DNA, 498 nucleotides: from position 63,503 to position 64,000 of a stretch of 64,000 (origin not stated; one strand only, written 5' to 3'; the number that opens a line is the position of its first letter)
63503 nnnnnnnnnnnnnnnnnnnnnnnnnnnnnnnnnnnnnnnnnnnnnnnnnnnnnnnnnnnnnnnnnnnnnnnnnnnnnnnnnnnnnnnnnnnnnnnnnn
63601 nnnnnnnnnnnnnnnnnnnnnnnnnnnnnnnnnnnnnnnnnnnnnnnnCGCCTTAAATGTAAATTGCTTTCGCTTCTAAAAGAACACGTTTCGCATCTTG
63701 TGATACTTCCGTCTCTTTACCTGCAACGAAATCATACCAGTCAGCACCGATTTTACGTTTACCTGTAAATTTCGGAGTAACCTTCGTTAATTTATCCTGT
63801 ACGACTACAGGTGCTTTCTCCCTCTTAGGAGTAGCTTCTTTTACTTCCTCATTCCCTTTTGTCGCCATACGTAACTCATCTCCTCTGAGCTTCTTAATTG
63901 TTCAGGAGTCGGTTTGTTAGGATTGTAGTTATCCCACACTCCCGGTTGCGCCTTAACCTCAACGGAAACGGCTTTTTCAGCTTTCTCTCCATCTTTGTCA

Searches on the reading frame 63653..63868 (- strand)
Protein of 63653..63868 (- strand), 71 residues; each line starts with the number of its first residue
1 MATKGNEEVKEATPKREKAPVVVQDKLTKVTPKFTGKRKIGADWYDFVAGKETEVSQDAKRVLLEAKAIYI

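Call 19: find_encoding_contigs(protein=window:63653-63868:-, flank=10000, max_places=10)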
Protein window:63653-63868:- (71 aa): 1 contig read that carries it; 1 place shown.
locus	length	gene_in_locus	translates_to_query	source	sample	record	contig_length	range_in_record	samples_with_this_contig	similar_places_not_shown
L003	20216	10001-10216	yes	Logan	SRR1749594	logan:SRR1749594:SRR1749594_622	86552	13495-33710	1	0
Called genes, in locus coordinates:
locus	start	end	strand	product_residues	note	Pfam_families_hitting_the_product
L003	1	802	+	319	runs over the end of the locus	-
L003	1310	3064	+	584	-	PF03237:Terminase_6N, PF17289:Terminase_6C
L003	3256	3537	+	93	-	-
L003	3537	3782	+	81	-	-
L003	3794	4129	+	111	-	-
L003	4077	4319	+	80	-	PF00462:Glutaredoxin (weak), PF05768:Glrx-like (weak)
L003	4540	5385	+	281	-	PF02562:PhoH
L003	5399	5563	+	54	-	-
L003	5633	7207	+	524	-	PF05133:SPP1_portal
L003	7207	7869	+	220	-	-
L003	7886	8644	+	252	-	-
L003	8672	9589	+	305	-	-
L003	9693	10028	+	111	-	-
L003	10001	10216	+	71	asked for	-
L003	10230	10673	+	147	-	-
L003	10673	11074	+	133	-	-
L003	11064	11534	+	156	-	-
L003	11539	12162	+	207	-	-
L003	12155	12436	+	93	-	-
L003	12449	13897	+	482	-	PF04984:Phage_sheath_1, PF17482:Phage_sheath_1C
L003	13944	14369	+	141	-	PF06841:Phage_T4_gp19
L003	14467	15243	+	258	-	PF12322:T4_baseplate (faint)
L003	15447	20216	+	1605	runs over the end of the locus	PF10145:PhageMin_Tail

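Call 53: find_homologous_proteins(query=L003:8672-9589:+, max_evalue=1e-10)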
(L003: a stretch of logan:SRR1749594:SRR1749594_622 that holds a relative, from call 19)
Query L003:8672-9589:+ (305 aa): 4268 proteins with E <= 1e-10 among 6022 candidates; the best 120 are listed.
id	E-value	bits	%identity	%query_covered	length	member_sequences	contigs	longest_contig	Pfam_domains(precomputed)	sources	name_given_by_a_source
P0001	1.7e-193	659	95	100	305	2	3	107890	-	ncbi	-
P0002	2.1e-154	531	77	100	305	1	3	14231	PF25209.3,PF13252.13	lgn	-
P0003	6.8e-153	526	81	94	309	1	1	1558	PF25209.3,PF13252.13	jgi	jgi:N4-gp56 family major capsid protein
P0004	3.5e-152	524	77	100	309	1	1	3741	PF25209.3,PF13252.13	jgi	jgi:N4-gp56 family major capsid protein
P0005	1.4e-148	512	75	100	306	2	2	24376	PF25209.3,PF13252.13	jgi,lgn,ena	-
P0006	3.4e-148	511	75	100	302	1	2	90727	PF25209.3,PF13252.13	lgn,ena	-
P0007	4.7e-148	510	74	100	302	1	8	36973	PF25209.3,PF13252.13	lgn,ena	-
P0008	4.9e-148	510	78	95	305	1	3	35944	PF25209.3,PF13252.13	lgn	-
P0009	7.8e-148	509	75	100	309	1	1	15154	PF25209.3,PF13252.13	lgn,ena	-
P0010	2.1e-147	508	76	100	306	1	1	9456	PF25209.3,PF13252.13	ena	-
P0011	3.2e-146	504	75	100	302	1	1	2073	PF25209.3,PF13252.13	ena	-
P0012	9.7e-144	496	72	100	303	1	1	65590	PF25209.3,PF05065.20,PF13252.13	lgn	-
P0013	1.8e-141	488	73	100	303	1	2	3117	PF25209.3,PF13252.13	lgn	-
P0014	1.3e-137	476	73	94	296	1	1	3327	PF25209.3,PF13252.13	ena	-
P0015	3.2e-136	471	70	100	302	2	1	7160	PF25209.3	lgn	-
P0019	5.2e-132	457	69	94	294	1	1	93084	PF25209.3,PF13252.13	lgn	-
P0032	2.7e-128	445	70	94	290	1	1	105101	PF25209.3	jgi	jgi:N4-gp56 family major capsid protein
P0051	8.6e-124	430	65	100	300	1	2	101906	PF25209.3,PF13252.13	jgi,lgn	jgi:N4-gp56 family major capsid protein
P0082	2.4e-97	344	55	94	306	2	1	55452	PF25209.3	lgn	-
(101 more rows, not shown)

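Call 54: find_encoding_contigs(protein=P0006, flank=10000, max_places=2)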
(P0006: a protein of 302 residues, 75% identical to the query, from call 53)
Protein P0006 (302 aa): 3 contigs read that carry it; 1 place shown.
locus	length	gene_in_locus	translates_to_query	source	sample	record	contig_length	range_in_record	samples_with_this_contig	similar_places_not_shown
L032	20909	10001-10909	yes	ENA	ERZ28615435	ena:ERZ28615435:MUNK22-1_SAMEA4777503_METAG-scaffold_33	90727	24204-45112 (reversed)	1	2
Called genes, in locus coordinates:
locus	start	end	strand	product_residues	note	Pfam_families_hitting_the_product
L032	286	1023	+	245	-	-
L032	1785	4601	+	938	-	PF03237:Terminase_6N (faint), PF14890:Intein_splicing, PF14528:LAGLIDADG_3, PF17289:Terminase_6C (weak)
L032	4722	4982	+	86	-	-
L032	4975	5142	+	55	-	-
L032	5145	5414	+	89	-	PF00462:Glutaredoxin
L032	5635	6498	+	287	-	PF02562:PhoH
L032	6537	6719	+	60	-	-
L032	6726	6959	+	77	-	-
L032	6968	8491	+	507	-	PF05133:SPP1_portal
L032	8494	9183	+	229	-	-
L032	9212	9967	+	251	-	-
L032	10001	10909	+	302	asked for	PF13252:Phage_capsid_3 (faint), PF25209:Phage_capsid_4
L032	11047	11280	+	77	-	-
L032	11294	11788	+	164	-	-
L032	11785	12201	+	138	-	-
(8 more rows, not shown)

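Call 55: find_encoding_contigs(protein=P0012, flank=10000, max_places=2)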
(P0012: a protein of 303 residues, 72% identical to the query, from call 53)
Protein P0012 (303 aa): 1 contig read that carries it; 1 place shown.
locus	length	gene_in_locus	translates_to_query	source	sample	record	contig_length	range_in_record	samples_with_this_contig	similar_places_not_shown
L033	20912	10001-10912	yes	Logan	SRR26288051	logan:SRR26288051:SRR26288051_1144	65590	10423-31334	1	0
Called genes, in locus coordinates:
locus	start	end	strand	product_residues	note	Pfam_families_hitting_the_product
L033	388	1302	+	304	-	-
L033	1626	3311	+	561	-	PF03237:Terminase_6N, PF17289:Terminase_6C (weak)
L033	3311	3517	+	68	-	-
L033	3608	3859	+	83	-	-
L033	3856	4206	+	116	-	-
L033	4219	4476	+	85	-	-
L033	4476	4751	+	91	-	-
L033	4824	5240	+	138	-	-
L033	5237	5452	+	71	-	-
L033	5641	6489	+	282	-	PF02562:PhoH, PF13245:AAA_19 (weak)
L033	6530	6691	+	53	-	-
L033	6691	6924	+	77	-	-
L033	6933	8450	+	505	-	PF05133:SPP1_portal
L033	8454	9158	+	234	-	-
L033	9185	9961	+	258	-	-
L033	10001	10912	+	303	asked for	PF05065:Phage_capsid (faint), PF13252:Phage_capsid_3 (faint), PF25209:Phage_capsid_4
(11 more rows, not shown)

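Call 56: find_encoding_contigs(protein=P0019, flank=10000, max_places=2)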
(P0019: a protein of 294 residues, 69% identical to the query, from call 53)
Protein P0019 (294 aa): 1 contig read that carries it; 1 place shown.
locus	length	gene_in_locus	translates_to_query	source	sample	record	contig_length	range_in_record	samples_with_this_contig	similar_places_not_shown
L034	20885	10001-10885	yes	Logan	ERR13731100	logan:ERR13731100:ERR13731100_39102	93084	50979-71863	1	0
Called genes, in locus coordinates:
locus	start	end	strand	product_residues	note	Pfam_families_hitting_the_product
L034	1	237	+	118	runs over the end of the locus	-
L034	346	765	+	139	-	-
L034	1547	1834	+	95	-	-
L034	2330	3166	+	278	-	-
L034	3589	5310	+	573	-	PF03237:Terminase_6N (weak), PF17289:Terminase_6C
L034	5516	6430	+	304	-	PF02562:PhoH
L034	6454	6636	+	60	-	-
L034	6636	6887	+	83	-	-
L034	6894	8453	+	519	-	PF05133:SPP1_portal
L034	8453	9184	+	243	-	-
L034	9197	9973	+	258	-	-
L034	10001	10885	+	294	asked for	PF13252:Phage_capsid_3 (faint), PF25209:Phage_capsid_4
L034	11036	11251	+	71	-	-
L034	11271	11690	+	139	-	-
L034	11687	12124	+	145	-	-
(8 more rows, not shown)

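Call 59: find_encoding_contigs(protein=P0032, flank=10000, max_places=1)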
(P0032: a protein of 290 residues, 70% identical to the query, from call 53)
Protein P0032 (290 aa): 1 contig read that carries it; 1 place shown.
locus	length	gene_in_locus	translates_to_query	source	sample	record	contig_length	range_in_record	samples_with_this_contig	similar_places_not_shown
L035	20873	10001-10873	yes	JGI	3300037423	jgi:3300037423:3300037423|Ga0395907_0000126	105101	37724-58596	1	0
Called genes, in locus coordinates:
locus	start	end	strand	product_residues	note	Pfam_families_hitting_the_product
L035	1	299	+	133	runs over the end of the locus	-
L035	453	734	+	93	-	-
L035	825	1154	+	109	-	-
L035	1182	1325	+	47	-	-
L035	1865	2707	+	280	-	-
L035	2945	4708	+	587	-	PF03237:Terminase_6N, PF17289:Terminase_6C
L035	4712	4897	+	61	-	-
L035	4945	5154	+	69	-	-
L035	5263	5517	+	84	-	-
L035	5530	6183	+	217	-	PF00657:Lipase_GDSL, PF13472:Lipase_GDSL_2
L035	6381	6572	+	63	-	-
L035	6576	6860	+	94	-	-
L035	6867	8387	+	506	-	PF05133:SPP1_portal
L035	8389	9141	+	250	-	-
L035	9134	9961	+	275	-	-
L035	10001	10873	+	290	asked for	PF25209:Phage_capsid_4 (weak)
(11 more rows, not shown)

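Call 60: find_encoding_contigs(protein=P0051, flank=10000, max_places=1)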
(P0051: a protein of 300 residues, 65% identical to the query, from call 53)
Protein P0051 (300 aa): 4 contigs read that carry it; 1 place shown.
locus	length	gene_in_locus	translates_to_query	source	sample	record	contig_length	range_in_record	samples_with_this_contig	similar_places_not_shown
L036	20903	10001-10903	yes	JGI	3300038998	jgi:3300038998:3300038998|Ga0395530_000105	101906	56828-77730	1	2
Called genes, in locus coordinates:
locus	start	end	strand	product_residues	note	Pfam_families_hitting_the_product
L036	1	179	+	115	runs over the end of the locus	-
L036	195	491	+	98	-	-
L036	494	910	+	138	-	-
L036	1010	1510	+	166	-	-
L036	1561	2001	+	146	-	-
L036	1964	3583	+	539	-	-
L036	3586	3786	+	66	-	-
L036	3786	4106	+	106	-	-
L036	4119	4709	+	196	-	-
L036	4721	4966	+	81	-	-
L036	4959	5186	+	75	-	-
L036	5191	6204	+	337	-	-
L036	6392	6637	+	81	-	-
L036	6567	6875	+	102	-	-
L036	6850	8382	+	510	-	PF05133:SPP1_portal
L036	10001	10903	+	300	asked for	PF13252:Phage_capsid_3 (weak), PF25209:Phage_capsid_4 (weak)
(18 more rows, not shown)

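Call 61: find_encoding_contigs(protein=P0082, flank=10000, max_places=1)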
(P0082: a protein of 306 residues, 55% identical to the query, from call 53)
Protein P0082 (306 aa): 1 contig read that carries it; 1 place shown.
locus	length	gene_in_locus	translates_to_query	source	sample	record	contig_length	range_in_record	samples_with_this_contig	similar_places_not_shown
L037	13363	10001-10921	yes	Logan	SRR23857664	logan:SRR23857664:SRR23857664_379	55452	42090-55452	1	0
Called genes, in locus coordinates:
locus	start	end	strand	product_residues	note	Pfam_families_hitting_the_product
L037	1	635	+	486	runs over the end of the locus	-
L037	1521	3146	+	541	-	PF17289:Terminase_6C (faint)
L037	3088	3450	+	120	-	-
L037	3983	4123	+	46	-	-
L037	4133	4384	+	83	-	-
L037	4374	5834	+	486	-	PF05133:SPP1_portal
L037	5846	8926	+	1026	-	PF00176:SNF2-rel_dom, PF00270:DEAD, PF04851:ResIII, PF07652:Flavi_DEAD, PF13604:AAA_30 (faint), PF18766:SWI2_SNF2 (weak), PF00271:Helicase_C, PF16203:ERCC3_RAD25_C (faint)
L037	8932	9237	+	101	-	-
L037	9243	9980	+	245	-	-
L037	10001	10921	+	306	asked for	PF25209:Phage_capsid_4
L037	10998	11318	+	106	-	-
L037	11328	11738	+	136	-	-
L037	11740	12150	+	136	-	-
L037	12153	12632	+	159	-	-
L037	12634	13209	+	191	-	-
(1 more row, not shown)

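Call 81: find_related_loci(query=A2, collection=viral_contigs, flank=3000)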
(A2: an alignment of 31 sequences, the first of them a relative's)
Query A2 (305 aa) in viral_contigs; peptide patterns used: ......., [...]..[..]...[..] (x = any residue, [..] = any of these).
93 stretches matched a pattern; 47 encode a relative of the query (tblastn E <= 1e-3); 47 distinct loci.
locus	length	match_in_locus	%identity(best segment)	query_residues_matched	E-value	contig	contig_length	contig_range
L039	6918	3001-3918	75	1-305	3e-157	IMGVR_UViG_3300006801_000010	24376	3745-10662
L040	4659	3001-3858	70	18-305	5e-140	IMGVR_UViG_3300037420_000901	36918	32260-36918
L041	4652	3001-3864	69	18-305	7e-139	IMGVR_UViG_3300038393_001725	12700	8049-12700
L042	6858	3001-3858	70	18-305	3e-137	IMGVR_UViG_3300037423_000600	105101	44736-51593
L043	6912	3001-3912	66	1-304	3e-136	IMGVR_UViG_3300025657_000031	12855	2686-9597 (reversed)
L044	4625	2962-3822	67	18-304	2e-136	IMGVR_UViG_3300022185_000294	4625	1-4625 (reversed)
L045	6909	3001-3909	65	1-304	4e-134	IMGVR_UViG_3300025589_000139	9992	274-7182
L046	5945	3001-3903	64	7-304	2e-133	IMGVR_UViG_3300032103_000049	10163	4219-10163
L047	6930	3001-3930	63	1-304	1e-133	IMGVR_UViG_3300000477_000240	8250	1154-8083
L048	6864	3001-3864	66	18-305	3e-129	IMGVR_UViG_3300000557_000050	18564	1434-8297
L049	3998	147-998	64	18-304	2e-120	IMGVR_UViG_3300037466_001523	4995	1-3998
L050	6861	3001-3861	54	18-304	2e-105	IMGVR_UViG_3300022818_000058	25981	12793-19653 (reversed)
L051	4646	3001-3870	54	18-304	3e-104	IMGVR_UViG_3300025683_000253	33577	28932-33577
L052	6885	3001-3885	52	14-304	3e-102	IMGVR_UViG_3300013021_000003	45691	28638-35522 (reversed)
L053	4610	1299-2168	53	18-304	2e-102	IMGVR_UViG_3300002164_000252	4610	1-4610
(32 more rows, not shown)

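Call 86: search_dna_similar(query=L003:8672-9589:+, collection=phages, mode=protein, max_rows=30, max_evalue=1e-10)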
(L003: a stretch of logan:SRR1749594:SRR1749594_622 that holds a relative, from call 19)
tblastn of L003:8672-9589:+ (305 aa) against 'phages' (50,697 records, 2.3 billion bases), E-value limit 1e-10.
Records with a match: 87; places in all: 87; records where one place covers at least 80% of the query: 83.
Best place of each record, by identity: <60% 87.
By first word of the organism name: Streptomyces 33; Vibrio 27; Bacillus 15; Bacteriophage 11; Bacteroides 1.
By host as written in the record: - 32; Streptomyces griseus ATCC 10137 10; Streptomyces scabiei RL-34 7; Streptomyces lividans JI 1326 6; Bacillus megaterium 6; Vibrio crassostreae 6; Bacillus megaterium Km 5; Streptomyces viridochromogenes DSM40736 4; and 7 more.
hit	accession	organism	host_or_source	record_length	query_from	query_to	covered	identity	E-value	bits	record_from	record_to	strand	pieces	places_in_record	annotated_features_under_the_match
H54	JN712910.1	Bacillus phage BCD7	Bacillus cereus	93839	12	305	96%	44.5%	2e-76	259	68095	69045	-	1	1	hypothetical protein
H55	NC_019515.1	Bacillus phage BCD7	Bacillus cereus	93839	12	305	96%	44.5%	2e-76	259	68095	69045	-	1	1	major head protein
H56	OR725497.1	Streptomyces phage LuckySocke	Streptomyces lividans JI 1326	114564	14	304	95%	42.1%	3e-71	244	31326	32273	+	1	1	78: major capsid protein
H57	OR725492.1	Streptomyces phage Alone3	Streptomyces lividans JI 1326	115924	14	304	95%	42.1%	3e-71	244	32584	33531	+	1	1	80: major capsid protein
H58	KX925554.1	Streptomyces phage BRock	Streptomyces sp. 5a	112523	13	304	96%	41.7%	8e-72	246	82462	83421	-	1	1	major capsid protein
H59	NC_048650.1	Streptomyces phage BRock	Streptomyces sp. 5a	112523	13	304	96%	41.7%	8e-72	246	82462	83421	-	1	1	major head protein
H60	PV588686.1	Streptomyces phage pSt2308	Streptomyces turgidiscabies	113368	13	304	96%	41.0%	7e-71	243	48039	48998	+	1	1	major capsid protein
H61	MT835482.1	Bacteriophage sp.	human fecal samples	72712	7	305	98%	39.7%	2e-65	227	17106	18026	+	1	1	record has no annotation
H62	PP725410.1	Streptomyces phage GiJojo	Streptomyces mirabilis NRRL B-2400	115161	13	304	96%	40.4%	4e-70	241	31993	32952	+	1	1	71: major capsid protein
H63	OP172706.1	Bacteroides phage BS162P1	Bacteroides salyersiae BSC162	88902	13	305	96%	39.5%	4e-62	218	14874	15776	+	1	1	hypothetical protein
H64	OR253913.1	Streptomyces phage Dennebes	Streptomyces mirabilis NRRL B-2400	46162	29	305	91%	28.0%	9e-16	84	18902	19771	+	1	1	37: major capsid protein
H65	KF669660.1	Bacillus phage Pony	Bacillus megaterium Km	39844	5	304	98%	25.8%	1e-14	80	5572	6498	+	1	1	hypothetical protein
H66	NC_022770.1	Bacillus phage Pony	Bacillus megaterium Km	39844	5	304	98%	25.8%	1e-14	80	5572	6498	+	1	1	major head protein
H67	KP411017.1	Bacillus phage Palmer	Bacillus megaterium strain Km Sp-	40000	5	304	98%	25.8%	1e-14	80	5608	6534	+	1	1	capsid protein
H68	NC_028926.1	Bacillus phage Palmer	Bacillus megaterium strain Km Sp-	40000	5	304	98%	25.8%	1e-14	80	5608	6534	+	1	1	major head protein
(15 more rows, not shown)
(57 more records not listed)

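Call 87: get_annotated_region(hit=H55, flank=1200)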
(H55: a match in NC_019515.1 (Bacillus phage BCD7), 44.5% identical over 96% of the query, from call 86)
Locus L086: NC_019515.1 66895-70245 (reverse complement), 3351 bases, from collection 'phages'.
description: Bacillus phage BCD7, complete genome.
organism: Bacillus phage BCD7 (NCBI taxid 1136534)
taxonomy: Viruses; Duplodnaviria; Heunggongvirae; Uroviricota; Caudoviricetes; Becedseptimavirus; Becedseptimavirus BCD7
host: Bacillus cereus; source: -; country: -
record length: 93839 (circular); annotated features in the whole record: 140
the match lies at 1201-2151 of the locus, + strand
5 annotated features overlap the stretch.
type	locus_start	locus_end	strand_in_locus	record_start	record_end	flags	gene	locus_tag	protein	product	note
CDS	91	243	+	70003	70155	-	-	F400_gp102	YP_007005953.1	hypothetical protein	-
CDS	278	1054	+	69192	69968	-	-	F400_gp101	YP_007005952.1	hypothetical protein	-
CDS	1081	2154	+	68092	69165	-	-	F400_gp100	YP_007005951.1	major head protein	-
CDS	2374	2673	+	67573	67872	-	-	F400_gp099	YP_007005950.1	hypothetical protein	-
CDS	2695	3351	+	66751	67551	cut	-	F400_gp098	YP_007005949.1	putative receptor binding protein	-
